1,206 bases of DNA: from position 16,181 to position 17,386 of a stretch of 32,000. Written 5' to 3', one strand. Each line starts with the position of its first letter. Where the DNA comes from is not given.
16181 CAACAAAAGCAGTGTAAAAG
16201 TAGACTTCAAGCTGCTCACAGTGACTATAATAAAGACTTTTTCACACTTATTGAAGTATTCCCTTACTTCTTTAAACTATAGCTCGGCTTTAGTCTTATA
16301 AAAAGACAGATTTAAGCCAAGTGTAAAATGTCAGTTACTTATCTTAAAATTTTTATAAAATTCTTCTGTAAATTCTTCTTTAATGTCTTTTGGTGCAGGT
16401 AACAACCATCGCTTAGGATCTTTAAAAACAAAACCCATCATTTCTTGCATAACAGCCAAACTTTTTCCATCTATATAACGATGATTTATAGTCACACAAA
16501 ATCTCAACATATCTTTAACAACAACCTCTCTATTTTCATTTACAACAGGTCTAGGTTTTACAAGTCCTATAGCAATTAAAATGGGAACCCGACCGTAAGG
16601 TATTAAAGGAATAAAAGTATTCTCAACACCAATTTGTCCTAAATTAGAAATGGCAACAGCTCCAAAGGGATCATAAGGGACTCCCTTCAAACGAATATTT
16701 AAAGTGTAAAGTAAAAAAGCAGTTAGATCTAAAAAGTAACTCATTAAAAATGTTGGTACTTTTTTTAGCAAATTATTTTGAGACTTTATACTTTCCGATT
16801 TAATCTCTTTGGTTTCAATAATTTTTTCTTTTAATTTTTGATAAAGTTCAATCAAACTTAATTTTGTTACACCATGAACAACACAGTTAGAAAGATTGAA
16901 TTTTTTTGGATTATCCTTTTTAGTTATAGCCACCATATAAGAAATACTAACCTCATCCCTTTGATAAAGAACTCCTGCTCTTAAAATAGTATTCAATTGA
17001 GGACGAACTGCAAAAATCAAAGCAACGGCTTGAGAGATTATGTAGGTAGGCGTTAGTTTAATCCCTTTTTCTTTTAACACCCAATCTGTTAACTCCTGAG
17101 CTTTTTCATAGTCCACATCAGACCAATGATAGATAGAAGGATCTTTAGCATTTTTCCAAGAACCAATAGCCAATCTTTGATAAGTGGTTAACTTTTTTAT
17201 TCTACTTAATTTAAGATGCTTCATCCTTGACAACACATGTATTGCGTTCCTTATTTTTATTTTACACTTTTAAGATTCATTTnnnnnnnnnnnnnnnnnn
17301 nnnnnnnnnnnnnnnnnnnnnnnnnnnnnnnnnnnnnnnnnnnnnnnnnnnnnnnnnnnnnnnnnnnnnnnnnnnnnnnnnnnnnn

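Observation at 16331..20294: Uncharacterised five-gene lipid-type operon directly upstream of the motility genes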

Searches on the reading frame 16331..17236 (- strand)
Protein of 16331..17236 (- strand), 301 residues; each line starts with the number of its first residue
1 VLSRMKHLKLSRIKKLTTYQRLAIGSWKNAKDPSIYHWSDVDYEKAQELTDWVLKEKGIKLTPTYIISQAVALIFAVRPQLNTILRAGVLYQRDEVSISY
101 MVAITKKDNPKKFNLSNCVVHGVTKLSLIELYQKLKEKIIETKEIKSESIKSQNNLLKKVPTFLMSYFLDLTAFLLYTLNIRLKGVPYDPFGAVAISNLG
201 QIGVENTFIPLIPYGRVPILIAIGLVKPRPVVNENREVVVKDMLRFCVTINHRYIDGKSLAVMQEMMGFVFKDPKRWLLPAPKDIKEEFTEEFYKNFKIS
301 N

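Call 3: search_protein_families(library=pfam, proteins=[window:16331-17236:-], max_evalue=1)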
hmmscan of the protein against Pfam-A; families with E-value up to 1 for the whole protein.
window:16331-17236:- (301 aa): 3 families
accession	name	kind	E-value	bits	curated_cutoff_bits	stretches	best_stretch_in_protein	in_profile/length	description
PF00198.28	2-oxoacid_dh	-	2.8e-17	63.4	23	2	193-278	149-231/232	2-oxoacid dehydrogenases acyltransferase (catalytic domain)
PF03911.21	Sec61_beta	-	0.083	13.4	27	1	57-77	14-34/41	Sec61beta family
PF22809.1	DUF7014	-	0.15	12.4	27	1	106-177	56-128/137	Domain of unknown function (DUF7014)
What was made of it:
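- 16331..17236 (-): E2_301: stand-alone E2/CAT-fold acyltransferase without lipoyl or E3-binding domains. PF00198 63.4 bits (call 3).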

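Call 4: search_protein_families(library=ncbifam, proteins=[window:16331-17236:-], max_evalue=1)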
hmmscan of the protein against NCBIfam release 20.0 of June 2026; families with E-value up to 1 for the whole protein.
window:16331-17236:- (301 aa): 11 families
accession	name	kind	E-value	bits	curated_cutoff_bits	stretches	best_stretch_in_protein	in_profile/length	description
NF008814.0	PRK11854.1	equivalog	2.3e-10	39.6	722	2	192-261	553-619/637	pyruvate dehydrogenase complex dihydrolipoyllysine-residue acetyltransferase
TIGR01348.1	PDHac_trf_long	equivalog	1.3e-08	33.9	552.1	2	192-278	503-586/587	dihydrolipoyllysine-residue acetyltransferase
NF011416.0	PRK14843.1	equivalog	2.3e-07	30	429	1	194-262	265-330/347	dihydrolipoamide acetyltransferase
TIGR01349.1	PDHac_trf_mito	equivalog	7e-07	28.7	445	1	192-266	350-424/437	pyruvate dehydrogenase complex dihydrolipoamide acetyltransferase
NF008815.0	PRK11857.1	equivalog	0.0012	18.3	378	1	194-260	225-288/308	dihydrolipoamide acetyltransferase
NF004309.0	PRK05704.1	equivalog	0.0014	18.1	449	1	210-279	339-406/408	2-oxoglutarate dehydrogenase complex dihydrolipoyllysine-residue succinyltransferase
TIGR01347.1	sucB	equivalog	0.0039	16.5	378.65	1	210-279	335-402/404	dihydrolipoyllysine-residue succinyltransferase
TIGR00574.1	dnl1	superfamily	0.006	15.3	217.8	1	92-155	399-461/527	ATP-dependent DNA ligase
NF009897.0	PRK13357.1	equivalog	0.069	11.9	307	1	94-152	233-289/358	branched-chain amino acid aminotransferase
NF050177.1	TapA_OM_Porphy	equivalog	0.074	11.8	500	1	19-64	431-476/544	TapA/TapC family T9SS-dependent outer membrane protein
NF011335.0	PRK14751.1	equivalog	0.91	9.4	71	0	28-38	10-20/28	tetracycline resistance determinant leader peptide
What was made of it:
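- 16331..17236 (-): All NCBIfam E2 equivalog cutoffs are missed, for example 39.6 against 722 (call 4).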

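Call 8: find_homologous_proteins(query=window:16331-17236:-, max_evalue=0.001)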
Query window:16331-17236:- (301 aa): 31 proteins with E <= 0.001 among 1278 candidates.
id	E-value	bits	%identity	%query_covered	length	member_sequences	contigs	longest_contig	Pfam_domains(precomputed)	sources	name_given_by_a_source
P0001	6.6e-193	657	100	99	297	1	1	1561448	PF00198.29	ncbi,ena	-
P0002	5.2e-165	566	83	99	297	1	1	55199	PF00198.29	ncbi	-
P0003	3.1e-160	550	79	98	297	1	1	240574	PF00198.29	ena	-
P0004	5.2e-154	530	78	98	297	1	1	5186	PF00198.29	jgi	-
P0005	9.4e-151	519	76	98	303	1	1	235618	PF00198.29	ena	-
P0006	6.7e-121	421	63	97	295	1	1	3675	PF00198.29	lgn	-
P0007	3.3e-120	419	63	96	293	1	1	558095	PF00198.29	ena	-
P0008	1.6e-118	413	61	97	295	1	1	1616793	PF00198.29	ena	-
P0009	9.5e-117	408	60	96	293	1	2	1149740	PF00198.29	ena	-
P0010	1.2e-116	407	61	96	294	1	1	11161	PF00198.29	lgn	-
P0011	3.7e-116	406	62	97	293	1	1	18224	PF00198.29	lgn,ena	-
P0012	6.3e-116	405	61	96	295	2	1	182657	PF00198.29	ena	-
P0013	1.5e-115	404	61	93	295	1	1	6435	PF00198.29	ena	-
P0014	2.0e-115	403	59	98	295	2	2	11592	PF00198.29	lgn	-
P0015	1.5e-114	400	60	95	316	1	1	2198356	PF00198.29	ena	-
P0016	1.6e-114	400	60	98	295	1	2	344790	PF00198.29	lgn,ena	-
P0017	2.1e-112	393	60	97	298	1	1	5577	PF00198.29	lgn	-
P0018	8.3e-112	391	60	96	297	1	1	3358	PF00198.29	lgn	-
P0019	2.1e-107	377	58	96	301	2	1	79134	PF00198.29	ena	-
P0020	4.6e-106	373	57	99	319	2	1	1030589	PF00198.29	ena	-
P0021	1.3e-103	364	55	97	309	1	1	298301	PF00198.29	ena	-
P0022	8.2e-103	362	55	97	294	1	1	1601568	PF00198.29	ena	-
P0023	1.4e-102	361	56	96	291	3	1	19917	PF00198.29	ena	-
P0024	1.0e-101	358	55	97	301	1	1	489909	PF00198.29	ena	-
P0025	4.9e-101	356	54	96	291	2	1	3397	PF00198.29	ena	-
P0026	1.2e-100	355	54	97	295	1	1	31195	PF00198.29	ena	-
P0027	2.1e-99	351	53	98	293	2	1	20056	PF00198.29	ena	-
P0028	6.8e-83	296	66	69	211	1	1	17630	PF00198.29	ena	-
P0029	2.6e-43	167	32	93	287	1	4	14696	PF00198.29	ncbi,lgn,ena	-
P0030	9.5e-8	50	26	69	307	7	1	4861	PF00198.29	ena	-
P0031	9.9e-8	50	26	76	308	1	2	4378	PF00198.29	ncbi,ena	-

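Call 9: find_encoding_contigs(protein=P0001, flank=10000, max_places=2)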
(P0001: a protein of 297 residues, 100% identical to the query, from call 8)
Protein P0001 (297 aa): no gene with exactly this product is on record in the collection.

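Call 10: find_encoding_contigs(protein=P0022, flank=10000, max_places=2)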
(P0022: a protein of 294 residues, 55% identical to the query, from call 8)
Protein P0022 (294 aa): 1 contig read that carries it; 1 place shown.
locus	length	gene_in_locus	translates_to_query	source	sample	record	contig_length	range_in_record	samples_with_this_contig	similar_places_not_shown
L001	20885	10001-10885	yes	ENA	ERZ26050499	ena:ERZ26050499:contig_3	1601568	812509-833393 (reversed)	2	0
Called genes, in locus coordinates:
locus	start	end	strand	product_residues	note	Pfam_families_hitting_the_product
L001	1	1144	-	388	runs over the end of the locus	PF08713:DNA_alkylation (faint), PF26715:HEAT_GCN1_2 (faint), PF13513:HEAT_EZ (faint), PF01602:Adaptin_N, PF02985:HEAT (faint), PF12717:Cnd1 (faint), PF13646:HEAT_2 (weak)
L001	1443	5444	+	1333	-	-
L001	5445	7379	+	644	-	-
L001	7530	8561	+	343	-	PF00155:Aminotran_1_2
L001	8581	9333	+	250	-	-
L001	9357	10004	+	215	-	PF14378:PAP2_3 (weak)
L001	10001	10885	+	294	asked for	PF00198:2-oxoacid_dh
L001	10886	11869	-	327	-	PF05496:RuvB_N, PF13191:AAA_16 (faint), PF00004:AAA, PF07728:AAA_5, PF17864:AAA_lid_4, PF05491:WHD_RuvB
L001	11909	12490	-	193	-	PF01330:RuvA_N, PF14520:HHH_5, PF07499:RuvA_C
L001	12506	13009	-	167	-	PF02075:RuvC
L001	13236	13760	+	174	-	PF13424:TPR_12 (faint), PF13431:TPR_17 (faint), PF00515:TPR_1 (faint), PF07719:TPR_2 (faint), PF13176:TPR_7 (faint), PF13181:TPR_8 (faint), PF12895:ANAPC3 (weak), PF14559:TPR_19, +3 more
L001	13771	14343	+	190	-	PF08207:EFP_N, PF01132:EFP, PF09285:Elong-fact-P_C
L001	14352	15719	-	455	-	PF07992:Pyr_redox_2, PF12831:FAD_oxidored (weak), PF13738:Pyr_redox_3, PF00070:Pyr_redox, PF02852:Pyr_redox_dim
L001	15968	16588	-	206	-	-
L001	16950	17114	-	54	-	-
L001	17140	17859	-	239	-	-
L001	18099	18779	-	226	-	-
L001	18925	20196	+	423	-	PF00709:Adenylsucc_synt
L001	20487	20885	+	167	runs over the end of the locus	PF07799:DUF1643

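Call 11: find_encoding_contigs(protein=P0029, flank=10000, max_places=4)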
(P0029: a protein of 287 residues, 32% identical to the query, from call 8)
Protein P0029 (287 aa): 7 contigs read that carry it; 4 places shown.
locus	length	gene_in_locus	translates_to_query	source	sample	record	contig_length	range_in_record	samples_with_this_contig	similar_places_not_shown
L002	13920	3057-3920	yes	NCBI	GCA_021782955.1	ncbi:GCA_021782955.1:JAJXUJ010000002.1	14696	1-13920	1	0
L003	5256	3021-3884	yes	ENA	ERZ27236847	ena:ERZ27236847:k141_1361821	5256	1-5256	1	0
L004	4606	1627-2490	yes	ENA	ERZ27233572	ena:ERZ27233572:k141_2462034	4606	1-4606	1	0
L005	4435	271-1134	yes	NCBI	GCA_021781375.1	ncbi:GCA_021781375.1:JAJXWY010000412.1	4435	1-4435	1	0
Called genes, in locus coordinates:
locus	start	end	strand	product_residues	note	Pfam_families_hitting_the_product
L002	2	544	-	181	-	?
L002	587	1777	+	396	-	PF00962:A_deaminase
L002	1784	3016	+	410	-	PF00483:NTP_transferase, PF12804:NTP_transf_3, PF07959:Fucose_pyrophosphorylase (faint), PF24894:Hexapep_GlmU, PF25084:LbH_EIF2B, PF25087:GMPPB_C (faint), PF25247:LbH_GLGC (weak)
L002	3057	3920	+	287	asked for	PF00198:2-oxoacid_dh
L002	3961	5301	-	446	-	-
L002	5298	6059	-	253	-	-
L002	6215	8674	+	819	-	PF02922:CBM_48, PF00128:Alpha-amylase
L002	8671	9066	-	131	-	PF05168:HEPN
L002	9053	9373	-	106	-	PF01909:NTP_transf_2, PF18765:Polbeta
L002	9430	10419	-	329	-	PF00058:Ldl_recept_b (faint)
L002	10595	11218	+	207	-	-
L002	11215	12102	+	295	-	-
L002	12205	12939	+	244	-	-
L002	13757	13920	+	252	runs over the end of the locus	-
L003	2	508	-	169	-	?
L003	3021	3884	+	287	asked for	PF00198:2-oxoacid_dh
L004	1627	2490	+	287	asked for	PF00198:2-oxoacid_dh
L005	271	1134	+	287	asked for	PF00198:2-oxoacid_dh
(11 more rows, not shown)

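Call 14: find_related_loci(query=A1, collection=genome_contigs, flank=10000)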
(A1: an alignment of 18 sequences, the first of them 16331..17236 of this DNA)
Query A1 (301 aa) in genome_contigs; peptide patterns used: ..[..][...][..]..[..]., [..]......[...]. (x = any residue, [..] = any of these).
29 stretches matched a pattern; 3 encode a relative of the query (tblastn E <= 1e-3); 2 distinct loci.
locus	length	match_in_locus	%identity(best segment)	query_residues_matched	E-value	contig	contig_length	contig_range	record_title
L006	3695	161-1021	62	5-293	3e-128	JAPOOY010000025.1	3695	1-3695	MAG: Bdellovibrionales bacterium isolate APA_bin_46 c_000000519840, whole genome shotgun sequence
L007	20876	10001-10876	58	5-293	3e-117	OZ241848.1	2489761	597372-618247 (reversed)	MAG: Bdellovibrionales bacterium isolate 96141382-e311-45bf-910f-4fc7ba283183 genome assembly, chromosome: 1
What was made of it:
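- Tried and rejected: The genome_contigs scan with the E2 alignment gave only 2 loci (call 14).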

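Call 16: find_encoding_contigs(protein=P0015, flank=10000, max_places=1)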
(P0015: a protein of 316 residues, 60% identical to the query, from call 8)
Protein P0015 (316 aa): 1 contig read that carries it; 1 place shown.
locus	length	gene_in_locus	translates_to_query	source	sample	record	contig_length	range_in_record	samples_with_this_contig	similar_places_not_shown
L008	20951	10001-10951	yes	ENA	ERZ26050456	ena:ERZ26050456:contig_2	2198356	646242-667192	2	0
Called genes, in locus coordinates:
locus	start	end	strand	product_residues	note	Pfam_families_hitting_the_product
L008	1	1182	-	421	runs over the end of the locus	PF00089:Trypsin (weak), PF13365:Trypsin_2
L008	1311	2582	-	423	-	PF00501:AMP-binding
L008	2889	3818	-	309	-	PF13378:MR_MLE_C (faint)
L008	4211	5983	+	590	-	-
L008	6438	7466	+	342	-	PF00155:Aminotran_1_2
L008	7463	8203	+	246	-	-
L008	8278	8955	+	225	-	-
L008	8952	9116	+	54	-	-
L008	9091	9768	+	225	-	-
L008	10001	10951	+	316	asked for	PF00198:2-oxoacid_dh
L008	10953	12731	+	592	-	PF00501:AMP-binding, PF13193:AMP-binding_C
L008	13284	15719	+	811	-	PF01751:Toprim, PF01131:Topoisom_bac, PF13368:Toprim_C_rpt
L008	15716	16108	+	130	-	-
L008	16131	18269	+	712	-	PF17804:TSP_NTD, PF00595:PDZ (weak), PF03572:Peptidase_S41, PF11818:DUF3340 (faint)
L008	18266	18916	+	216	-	PF00676:E1_dh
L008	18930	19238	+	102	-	-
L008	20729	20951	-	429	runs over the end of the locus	PF02878:PGM_PMM_I, PF02879:PGM_PMM_II, PF02880:PGM_PMM_III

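Call 17: find_encoding_contigs(protein=P0008, flank=10000, max_places=1)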
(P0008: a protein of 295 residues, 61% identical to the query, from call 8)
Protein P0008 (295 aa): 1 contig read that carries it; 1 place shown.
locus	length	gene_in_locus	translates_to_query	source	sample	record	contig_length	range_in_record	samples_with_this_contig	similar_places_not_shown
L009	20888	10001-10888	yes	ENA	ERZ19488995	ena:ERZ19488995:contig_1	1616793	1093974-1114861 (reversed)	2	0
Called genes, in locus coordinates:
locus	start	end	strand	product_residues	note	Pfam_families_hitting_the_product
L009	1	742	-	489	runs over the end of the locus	PF16697:Yop-YscD_cpl, PF00498:FHA, PF00158:Sigma54_activat, PF14532:Sigma54_activ_2, PF07728:AAA_5 (weak), PF25601:AAA_lid_14, PF02954:HTH_8, PF18024:HTH_50, +1 more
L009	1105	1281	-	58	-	-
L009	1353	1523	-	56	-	-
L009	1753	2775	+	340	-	-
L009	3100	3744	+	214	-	-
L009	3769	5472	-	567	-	PF00496:SBP_bac_5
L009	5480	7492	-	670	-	PF00580:UvrD-helicase, PF13604:AAA_30 (faint), PF13245:AAA_19, PF13361:UvrD_C, PF13538:UvrD_C_2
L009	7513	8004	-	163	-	PF05036:SPOR (weak)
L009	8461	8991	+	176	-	PF03748:FliL (weak)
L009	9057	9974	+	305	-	PF04542:Sigma70_r2, PF04539:Sigma70_r3, PF08281:Sigma70_r4_2, PF04545:Sigma70_r4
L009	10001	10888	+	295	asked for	PF00198:2-oxoacid_dh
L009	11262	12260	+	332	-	PF14520:HHH_5 (faint), PF26169:HHH_XRCC3_RpoA (faint), PF03118:RNA_pol_A_CTD (weak)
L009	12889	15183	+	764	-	PF00390:malic, PF03949:Malic_M, PF01515:PTA_PTB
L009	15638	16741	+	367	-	PF12796:Ank_2, PF13637:Ank_4 (weak), PF12796:Ank_2, PF13637:Ank_4 (weak), PF13857:Ank_5 (weak), PF12796:Ank_2, PF13637:Ank_4, PF12796:Ank_2, +3 more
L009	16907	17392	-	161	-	-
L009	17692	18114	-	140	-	-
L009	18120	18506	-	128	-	-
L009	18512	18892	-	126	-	-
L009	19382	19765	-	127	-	-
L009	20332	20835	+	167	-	-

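Call 20: search_solved_structures(query=A1, max_evalue=0.001)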
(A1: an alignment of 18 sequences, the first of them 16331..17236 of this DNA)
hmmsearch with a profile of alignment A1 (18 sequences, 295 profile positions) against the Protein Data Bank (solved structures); distinct sequences matched with E-value up to 0.001: 38.
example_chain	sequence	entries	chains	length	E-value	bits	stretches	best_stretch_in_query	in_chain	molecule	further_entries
9njt_A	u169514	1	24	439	5.1e-11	45.6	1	188-275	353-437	Dihydrolipoyllysine-residue succinyltransferase component of 2-oxoglutarate dehydrogenase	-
7q5q_B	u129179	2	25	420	1e-10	44.5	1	188-274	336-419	Dihydrolipoyllysine-residue succinyltransferase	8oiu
9mu6_A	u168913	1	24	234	1.3e-10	44.2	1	188-271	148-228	Dihydrolipoyllysine-residue succinyltransferase component of 2-oxoglutarate dehydrogenase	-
3l60_A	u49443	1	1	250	1.4e-10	44.1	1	190-275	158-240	BRANCHED-CHAIN ALPHA-KETO ACID DEHYDROGENASE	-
6zzn_A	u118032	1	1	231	1.6e-10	44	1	190-274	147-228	Dihydrolipoyllysine-residue acyltransferase component of branched-chain alpha-ketoacid deh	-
1b5s_A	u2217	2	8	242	1.8e-10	43.8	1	189-272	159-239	DIHYDROLIPOAMIDE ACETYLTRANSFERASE | Dihydrolipoyllysine-residue acetyltransferase component of pyruvate dehydrogenase complex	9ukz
3duf_I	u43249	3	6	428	7.9e-10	41.7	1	189-274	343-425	Dihydrolipoyllysine-residue acetyltransferase component of pyruvate dehydrogenase complex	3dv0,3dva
8eqn_A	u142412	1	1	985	1.8e-09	40.5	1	189-287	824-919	BG505 UFO-E2p-L4P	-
4n72_A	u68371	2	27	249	1.9e-09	40.4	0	37-141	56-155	Pyruvate dehydrogenase (Dihydrolipoyltransacetylase component) | Dihydrolipoyllysine-residue acetyltransferase component of pyruvate dehydrogenase complex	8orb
8osy_A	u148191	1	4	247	2.3e-09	40.1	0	37-141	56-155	Dihydrolipoyllysine-residue acetyltransferase component of pyruvate dehydrogenase complex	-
8xll_A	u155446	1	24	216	2.8e-09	39.9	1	190-274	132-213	Dihydrolipoyllysine-residue succinyltransferase component of 2-oxoglutarate dehydrogenase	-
7uol_D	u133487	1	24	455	5.7e-09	38.8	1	191-274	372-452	Dihydrolipoyllysine-residue succinyltransferase component of 2-oxoglutarate dehydrogenase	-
1dpc_A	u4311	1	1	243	1.2e-08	37.8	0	190-268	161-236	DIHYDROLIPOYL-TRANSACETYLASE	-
1eaa_A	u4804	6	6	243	2e-08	37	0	190-268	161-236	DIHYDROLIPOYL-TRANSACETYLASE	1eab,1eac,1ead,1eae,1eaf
6h05_A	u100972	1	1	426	2.6e-08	36.7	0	191-274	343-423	Dihydrolipoyllysine-residue succinyltransferase component of 2-oxoglutarate dehydrogenase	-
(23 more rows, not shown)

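Call 28: search_protein_families(library=pfam, proteins=[L007:8953-9990:+, L007:8055-8876:+, L007:7301-7777:+, L007:11788-12486:+, L007:12483-13697:+, L008:8278-8955:+, L008:4211-5983:+, L001:5445-7379:+], max_evalue=0.1)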
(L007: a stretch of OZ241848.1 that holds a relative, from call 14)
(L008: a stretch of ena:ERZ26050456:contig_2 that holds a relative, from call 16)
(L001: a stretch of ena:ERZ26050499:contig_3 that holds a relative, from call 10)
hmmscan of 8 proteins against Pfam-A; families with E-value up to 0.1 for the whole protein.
L007:8953-9990:+ (345 aa): 6 families
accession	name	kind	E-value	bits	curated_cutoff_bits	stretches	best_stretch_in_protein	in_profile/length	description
PF04542.20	Sigma70_r2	-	1.1e-17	64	24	1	110-182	1-70/71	Sigma-70 region 2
PF04545.22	Sigma70_r4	-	3e-16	59.1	24.1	1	281-329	1-49/50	Sigma-70, region 4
PF04539.22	Sigma70_r3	-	8.7e-10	39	25.3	1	190-242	2-54/78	Sigma-70 region 3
PF08281.18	Sigma70_r4_2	-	7.2e-09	35.6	25.7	1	277-328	3-54/54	Sigma-70, region 4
PF04297.20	UPF0122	-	0.0013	19.3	22.7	0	285-320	18-53/101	Putative helix-turn-helix protein, YlxM / p13 like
PF22233.2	PhyR_sigma-like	-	0.0077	16.4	27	1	294-326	13-45/50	Response regulator PhyR, sigma-like domain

L007:8055-8876:+ (273 aa): 1 family
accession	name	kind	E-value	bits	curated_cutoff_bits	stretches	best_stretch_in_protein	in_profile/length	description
PF03748.19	FliL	-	0.0028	18.6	24.6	1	174-263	3-95/103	Flagellar basal body-associated protein FliL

L007:7301-7777:+ (158 aa): 0 families

L007:11788-12486:+ (232 aa): 0 families

L007:12483-13697:+ (404 aa): 2 families
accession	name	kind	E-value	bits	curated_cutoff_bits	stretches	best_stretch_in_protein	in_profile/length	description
PF07075.17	NamZ_N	-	2.8e-55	187.3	26.9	1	29-225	4-200/203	Exo-beta-N-acetylmuramidase NamZ, N-terminal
PF20732.2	NamZ_C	-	2.3e-34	119.8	25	1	231-403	1-152/152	Exo-beta-N-acetylmuramidase NamZ, C-terminal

L008:8278-8955:+ (225 aa): 0 families

L008:4211-5983:+ (590 aa): 4 families
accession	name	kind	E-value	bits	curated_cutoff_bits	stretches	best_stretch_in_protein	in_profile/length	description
PF04519.19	Bactofilin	-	8.3e-08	32.8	27.9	1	281-358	23-96/98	Polymer-forming cytoskeletal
PF18836.7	B_solenoid_ydck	-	9.8e-08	31.8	30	0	486-499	3-16/17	YdcK Beta solenoid repeat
PF00132.30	Hexapep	-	2.7e-07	30.4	27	2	431-464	3-36/36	Bacterial transferase hexapeptide (six repeats)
PF25084.1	LbH_EIF2B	-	2.6e-05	24.6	54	1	374-474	7-105/105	EIF2B subunit epsilon LbH domain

L001:5445-7379:+ (644 aa): 1 family
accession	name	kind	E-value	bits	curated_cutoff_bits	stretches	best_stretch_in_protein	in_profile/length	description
PF20080.4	ALTTAQ_rpt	-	9.3e-05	22.5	26.4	0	262-276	20-34/38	ALTTAQ repeat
